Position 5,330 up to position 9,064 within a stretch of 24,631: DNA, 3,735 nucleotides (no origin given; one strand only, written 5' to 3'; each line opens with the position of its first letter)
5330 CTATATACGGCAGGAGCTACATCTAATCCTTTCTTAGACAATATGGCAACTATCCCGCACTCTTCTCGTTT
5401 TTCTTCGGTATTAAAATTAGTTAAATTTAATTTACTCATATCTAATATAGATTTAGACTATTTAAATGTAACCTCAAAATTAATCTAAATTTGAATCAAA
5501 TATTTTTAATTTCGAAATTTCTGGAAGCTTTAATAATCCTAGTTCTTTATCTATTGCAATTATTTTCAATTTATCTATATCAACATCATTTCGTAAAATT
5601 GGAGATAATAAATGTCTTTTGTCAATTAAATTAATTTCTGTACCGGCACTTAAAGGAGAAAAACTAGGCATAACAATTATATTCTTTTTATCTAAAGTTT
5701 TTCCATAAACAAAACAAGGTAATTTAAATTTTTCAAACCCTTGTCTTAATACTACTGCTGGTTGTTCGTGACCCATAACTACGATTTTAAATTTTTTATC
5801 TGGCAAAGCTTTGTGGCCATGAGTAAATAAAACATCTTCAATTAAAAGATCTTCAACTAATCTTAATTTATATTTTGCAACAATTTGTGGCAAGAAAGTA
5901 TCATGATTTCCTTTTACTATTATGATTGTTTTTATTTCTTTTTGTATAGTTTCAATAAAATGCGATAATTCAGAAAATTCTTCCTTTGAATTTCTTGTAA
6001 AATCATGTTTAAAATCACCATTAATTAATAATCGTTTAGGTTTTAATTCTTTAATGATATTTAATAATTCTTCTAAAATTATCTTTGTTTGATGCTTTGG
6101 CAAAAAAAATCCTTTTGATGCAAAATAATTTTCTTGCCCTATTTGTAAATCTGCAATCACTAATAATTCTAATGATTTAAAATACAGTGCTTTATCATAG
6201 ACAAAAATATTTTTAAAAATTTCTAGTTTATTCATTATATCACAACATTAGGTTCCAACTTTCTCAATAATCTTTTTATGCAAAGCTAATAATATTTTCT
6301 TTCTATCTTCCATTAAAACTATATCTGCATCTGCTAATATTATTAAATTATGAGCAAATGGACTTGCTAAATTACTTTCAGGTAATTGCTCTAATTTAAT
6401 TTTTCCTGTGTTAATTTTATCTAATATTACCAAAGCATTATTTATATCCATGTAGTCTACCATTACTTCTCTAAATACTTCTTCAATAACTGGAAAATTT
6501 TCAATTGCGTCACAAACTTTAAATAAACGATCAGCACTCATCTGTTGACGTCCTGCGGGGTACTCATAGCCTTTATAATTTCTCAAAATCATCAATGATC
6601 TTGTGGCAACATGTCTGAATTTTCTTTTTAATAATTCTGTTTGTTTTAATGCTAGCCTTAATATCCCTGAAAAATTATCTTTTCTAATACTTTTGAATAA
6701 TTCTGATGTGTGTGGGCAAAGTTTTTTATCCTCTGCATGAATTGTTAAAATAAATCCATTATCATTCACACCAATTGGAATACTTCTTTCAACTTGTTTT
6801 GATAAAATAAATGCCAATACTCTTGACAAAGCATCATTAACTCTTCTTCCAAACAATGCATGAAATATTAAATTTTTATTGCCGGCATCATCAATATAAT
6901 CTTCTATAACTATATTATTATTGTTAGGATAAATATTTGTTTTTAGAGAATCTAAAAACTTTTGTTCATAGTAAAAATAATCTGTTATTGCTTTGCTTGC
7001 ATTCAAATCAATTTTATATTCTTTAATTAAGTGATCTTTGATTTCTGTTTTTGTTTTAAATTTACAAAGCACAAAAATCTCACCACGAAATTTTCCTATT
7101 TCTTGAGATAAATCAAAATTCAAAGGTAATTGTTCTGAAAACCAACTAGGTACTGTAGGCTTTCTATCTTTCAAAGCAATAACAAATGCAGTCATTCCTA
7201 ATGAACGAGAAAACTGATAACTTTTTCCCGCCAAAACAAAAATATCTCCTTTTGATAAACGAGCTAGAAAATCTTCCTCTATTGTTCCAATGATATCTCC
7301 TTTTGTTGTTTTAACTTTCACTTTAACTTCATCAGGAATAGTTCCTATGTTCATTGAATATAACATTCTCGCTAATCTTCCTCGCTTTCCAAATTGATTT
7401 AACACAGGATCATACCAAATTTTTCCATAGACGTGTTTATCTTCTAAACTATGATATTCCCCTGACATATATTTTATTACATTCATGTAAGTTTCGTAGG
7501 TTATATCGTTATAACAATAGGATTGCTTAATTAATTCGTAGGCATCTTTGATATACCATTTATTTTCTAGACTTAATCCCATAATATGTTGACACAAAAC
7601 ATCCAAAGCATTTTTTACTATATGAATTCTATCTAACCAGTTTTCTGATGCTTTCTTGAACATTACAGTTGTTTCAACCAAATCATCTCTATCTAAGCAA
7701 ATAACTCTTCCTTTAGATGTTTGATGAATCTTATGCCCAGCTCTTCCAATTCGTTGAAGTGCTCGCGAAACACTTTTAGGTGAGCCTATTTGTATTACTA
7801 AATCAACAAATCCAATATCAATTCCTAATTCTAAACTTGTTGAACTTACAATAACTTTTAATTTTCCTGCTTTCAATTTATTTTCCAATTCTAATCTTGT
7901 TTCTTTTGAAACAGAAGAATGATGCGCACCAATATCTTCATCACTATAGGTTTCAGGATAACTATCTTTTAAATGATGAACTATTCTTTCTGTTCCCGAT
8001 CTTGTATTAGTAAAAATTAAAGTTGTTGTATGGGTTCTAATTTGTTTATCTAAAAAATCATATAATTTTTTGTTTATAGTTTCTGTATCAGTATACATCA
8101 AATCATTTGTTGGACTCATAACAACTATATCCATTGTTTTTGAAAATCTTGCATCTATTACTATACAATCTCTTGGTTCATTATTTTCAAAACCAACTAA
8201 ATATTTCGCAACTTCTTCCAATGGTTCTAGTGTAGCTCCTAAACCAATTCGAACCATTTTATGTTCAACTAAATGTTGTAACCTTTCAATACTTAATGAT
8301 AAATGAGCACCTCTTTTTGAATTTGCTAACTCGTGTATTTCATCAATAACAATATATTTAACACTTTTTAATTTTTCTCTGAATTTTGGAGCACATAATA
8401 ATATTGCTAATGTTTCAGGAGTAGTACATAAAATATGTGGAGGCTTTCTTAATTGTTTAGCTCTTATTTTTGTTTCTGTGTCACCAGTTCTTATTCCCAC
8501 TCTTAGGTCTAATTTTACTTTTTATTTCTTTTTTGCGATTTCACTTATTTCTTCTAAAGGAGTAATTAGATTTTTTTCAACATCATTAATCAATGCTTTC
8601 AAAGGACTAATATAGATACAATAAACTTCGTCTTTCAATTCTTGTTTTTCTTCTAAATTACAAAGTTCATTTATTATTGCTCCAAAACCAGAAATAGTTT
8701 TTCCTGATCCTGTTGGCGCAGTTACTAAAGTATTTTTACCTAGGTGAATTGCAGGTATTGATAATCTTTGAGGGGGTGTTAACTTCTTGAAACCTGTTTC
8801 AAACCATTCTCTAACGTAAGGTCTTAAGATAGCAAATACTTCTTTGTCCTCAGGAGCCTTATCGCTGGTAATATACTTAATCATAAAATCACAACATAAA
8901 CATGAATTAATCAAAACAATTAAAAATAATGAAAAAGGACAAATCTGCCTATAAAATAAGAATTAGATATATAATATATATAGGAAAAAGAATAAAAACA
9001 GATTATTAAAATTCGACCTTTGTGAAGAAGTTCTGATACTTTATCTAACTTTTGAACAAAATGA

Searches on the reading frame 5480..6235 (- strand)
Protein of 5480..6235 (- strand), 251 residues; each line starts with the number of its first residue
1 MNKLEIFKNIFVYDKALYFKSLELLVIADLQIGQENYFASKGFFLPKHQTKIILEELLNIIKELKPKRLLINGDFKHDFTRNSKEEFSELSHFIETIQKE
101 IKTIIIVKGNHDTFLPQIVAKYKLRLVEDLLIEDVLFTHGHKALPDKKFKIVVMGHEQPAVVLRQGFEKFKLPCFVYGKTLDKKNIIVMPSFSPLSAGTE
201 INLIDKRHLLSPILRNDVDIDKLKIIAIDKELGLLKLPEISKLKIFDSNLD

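Call 65: search_protein_families(library=pfam, proteins=[window:5480-6235:-], max_evalue=0.001)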
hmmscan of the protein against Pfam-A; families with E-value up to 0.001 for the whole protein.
window:5480-6235:- (251 aa): 1 family
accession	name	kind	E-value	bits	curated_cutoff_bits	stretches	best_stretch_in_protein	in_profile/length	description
PF00149.33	Metallophos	-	2.9e-07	31.5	21.5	1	24-158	3-157/191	Calcineurin-like phosphoesterase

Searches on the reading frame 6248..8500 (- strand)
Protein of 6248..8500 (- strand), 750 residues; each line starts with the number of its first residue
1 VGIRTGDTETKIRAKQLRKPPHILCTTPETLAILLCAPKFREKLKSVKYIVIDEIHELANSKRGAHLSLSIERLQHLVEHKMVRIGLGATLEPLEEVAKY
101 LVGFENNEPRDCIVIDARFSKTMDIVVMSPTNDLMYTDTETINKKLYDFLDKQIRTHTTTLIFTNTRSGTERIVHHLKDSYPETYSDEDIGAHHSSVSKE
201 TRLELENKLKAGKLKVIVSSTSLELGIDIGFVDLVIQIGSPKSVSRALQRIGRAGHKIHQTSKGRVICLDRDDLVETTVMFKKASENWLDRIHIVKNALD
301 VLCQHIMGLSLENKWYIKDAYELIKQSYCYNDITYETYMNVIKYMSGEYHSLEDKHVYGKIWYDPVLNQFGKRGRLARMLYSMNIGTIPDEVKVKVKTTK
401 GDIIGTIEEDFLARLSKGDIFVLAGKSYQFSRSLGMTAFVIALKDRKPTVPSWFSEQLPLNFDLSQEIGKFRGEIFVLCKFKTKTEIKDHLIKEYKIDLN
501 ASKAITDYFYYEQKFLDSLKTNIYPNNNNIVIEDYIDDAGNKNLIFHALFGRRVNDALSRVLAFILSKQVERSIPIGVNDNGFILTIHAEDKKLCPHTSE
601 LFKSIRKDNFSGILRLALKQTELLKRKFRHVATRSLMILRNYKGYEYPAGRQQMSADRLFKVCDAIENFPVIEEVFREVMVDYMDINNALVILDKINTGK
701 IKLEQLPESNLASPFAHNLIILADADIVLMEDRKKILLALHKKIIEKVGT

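Call 49: search_protein_families(library=ncbifam, proteins=[window:6248-8500:-], max_evalue=0.001)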
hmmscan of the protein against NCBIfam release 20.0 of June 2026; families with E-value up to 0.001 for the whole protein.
window:6248-8500:- (750 aa): 23 families
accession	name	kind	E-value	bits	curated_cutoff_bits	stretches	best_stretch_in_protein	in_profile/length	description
NF010338.0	PRK13767.1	equivalog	0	1034.4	849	1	2-748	129-867/877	ATP-dependent helicase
TIGR04121.1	DEXH_lig_assoc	equivalog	4.1e-139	464.7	850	1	2-743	96-801/804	ligase-associated DNA damage response DEXH box helicase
NF007284.0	PRK09751.1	equivalog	3.3e-95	319.6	1496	2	192-726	354-877/1538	ATP-dependent helicase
TIGR03817.1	DECH_helic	hypoth_equivalog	2.6e-21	75.6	874.1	1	6-277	116-390/742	helicase/secretion neighborhood putative DEAH-box helicase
NF041067.1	DpdJ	equivalog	4.9e-12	44.4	800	2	13-107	322-421/1482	protein DpdJ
TIGR01389.1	recQ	equivalog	7.4e-11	41.2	640.2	1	116-311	183-369/591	DNA helicase RecQ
NF010337.0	PRK13766.1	equivalog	2.1e-10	39.4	610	1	144-269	351-476/781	Hef nuclease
TIGR00614.1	recQ_fam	subfamily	5.3e-09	35.4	219.8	1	141-277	211-338/470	RecQ family ATP-dependent DNA helicase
NF001308.0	PRK00254.1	equivalog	9.8e-09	34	1216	1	42-177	134-258/720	ATP-dependent DNA helicase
NF002251.0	PRK01172.1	equivalog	5.5e-08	31.5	891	1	44-230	133-328/674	ATP-dependent DNA helicase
NF002654.0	PRK02362.1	equivalog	2.2e-07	29.6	887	1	2-103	98-193/739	ATP-dependent DNA helicase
NF053711.1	RNA_heli_RhlE1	exception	6.7e-07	28.4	750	1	146-277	234-355/434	RNA helicase RhlE1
NF053631.1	RNA_helic_CshA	equivalog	1.5e-06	27.4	646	1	9-256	106-330/434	degradosome RNA helicase CshA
NF040935.1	helicase_Hel308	equivalog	2.3e-06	26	1200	0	22-178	119-268/704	ATP-dependent DNA helicase Hel308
NF008279.0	PRK11057.1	equivalog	1e-05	24.2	1015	1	146-257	227-330/608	ATP-dependent DNA helicase RecQ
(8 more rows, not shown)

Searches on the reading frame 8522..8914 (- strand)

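Call 65: search_protein_families(library=pfam, proteins=[window:8522-8914:-], max_evalue=0.001)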
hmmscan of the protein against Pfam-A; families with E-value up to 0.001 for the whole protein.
window:8522-8914:- (130 aa): 1 family
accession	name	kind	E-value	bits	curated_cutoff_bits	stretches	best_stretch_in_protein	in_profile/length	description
PF00270.35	DEAD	-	6.1e-14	52.5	26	1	46-122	1-71/167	DEAD/DEAH box helicase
